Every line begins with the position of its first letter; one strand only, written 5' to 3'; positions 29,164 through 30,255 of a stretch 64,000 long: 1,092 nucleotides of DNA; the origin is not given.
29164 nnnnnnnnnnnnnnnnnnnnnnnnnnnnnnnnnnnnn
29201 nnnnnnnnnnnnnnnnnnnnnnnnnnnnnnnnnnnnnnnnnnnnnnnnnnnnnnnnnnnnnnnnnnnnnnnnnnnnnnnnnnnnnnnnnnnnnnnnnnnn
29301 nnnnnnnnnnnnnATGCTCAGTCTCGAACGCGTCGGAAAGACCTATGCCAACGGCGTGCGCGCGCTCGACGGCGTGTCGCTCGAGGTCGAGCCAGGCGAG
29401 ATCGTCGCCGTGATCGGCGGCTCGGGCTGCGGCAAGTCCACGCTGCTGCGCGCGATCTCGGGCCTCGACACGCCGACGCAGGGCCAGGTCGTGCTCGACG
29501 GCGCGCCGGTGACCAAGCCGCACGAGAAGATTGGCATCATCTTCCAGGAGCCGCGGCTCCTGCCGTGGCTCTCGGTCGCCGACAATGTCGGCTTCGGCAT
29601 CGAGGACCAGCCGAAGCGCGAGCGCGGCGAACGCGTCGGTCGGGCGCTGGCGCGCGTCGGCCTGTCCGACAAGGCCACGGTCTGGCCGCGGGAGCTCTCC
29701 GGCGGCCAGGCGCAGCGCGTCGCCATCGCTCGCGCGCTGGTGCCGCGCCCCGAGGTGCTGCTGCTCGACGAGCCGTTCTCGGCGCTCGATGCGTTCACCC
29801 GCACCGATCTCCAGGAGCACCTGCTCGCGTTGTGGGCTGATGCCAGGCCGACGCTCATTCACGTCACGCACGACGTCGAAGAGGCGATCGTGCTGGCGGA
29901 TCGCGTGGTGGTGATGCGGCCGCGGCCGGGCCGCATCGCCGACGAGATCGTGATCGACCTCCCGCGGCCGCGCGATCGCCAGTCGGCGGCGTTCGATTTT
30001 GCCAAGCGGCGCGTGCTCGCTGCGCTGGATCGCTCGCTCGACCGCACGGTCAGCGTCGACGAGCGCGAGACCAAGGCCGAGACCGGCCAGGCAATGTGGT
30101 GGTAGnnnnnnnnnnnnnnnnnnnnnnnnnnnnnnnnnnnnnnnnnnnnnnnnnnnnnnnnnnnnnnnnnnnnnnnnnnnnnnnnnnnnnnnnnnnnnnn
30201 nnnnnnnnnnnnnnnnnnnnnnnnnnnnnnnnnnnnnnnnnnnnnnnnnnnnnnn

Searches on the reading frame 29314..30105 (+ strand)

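Call 43: search_protein_families(library=pfam, proteins=[window:29314-30105:+], max_evalue=0.00001)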
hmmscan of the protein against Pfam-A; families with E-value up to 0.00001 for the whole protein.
window:29314-30105:+ (263 aa): 2 families
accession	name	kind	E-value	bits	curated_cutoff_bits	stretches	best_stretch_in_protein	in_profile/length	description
PF00005.33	ABC_tran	-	1.4e-38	133.1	25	1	18-155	1-136/137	ABC transporter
PF13304.12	AAA_21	-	3.7e-06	27.7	27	0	30-64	1-33/304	AAA domain, putative AbiEii toxin, Type IV TA system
